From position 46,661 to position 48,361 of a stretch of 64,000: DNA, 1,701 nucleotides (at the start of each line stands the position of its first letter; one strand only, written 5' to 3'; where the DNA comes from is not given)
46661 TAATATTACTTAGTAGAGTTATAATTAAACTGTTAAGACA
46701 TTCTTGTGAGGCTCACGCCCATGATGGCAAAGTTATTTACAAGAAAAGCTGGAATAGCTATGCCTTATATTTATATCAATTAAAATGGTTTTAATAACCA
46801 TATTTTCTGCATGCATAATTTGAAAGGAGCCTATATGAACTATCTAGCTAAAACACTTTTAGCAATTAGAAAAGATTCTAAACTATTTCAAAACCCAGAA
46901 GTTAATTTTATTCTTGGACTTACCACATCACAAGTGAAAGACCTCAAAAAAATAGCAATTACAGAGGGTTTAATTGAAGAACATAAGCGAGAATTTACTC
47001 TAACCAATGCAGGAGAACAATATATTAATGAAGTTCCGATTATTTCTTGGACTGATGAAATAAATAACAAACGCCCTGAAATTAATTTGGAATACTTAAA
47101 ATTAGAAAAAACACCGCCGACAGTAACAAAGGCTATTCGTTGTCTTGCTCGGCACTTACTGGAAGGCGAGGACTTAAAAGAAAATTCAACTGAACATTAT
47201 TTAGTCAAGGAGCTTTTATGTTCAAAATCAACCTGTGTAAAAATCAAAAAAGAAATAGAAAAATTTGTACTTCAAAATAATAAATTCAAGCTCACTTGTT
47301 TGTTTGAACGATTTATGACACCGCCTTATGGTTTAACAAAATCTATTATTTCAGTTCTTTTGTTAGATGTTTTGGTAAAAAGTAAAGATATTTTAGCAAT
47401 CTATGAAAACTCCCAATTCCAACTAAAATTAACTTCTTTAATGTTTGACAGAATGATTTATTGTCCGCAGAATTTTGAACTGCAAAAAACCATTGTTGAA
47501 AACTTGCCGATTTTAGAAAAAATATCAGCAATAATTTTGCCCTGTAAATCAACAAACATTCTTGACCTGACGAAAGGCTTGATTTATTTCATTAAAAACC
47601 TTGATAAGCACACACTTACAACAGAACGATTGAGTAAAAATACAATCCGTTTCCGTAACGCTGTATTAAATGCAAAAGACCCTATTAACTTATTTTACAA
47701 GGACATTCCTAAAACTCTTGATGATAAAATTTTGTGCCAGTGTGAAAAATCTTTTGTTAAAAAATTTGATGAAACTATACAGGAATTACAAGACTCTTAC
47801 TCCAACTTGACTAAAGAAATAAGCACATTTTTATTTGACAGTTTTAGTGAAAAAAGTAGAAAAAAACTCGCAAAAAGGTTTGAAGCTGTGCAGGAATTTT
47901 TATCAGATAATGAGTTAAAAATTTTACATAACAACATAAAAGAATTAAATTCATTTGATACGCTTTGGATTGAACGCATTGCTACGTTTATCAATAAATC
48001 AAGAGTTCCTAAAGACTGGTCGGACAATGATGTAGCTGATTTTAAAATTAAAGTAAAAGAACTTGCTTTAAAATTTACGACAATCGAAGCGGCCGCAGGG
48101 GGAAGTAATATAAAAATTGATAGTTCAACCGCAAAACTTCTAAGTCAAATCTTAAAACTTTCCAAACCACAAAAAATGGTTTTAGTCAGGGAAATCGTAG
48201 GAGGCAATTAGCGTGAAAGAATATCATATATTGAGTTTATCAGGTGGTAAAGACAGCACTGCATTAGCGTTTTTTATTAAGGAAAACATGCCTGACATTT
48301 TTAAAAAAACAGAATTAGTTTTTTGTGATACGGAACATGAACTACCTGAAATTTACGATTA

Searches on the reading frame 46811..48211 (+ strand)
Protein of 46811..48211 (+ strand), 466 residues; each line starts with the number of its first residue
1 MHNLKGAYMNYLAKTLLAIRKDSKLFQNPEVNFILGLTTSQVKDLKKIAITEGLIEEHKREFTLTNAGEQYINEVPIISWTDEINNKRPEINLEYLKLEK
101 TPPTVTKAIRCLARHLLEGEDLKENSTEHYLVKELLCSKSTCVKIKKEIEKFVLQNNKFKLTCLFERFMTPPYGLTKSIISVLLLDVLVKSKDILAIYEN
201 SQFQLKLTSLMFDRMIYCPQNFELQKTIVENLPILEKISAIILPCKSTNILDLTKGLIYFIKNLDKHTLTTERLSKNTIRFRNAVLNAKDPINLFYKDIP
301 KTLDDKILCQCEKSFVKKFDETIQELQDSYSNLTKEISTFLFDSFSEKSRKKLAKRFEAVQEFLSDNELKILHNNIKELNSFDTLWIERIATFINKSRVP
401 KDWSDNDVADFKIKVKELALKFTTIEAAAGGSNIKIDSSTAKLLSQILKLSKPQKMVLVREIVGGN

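Call 69: find_encoding_contigs(protein=window:46811-48211:+, flank=1000, max_places=4)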
Protein window:46811-48211:+ (466 aa): no gene with exactly this product is on record in the collection.
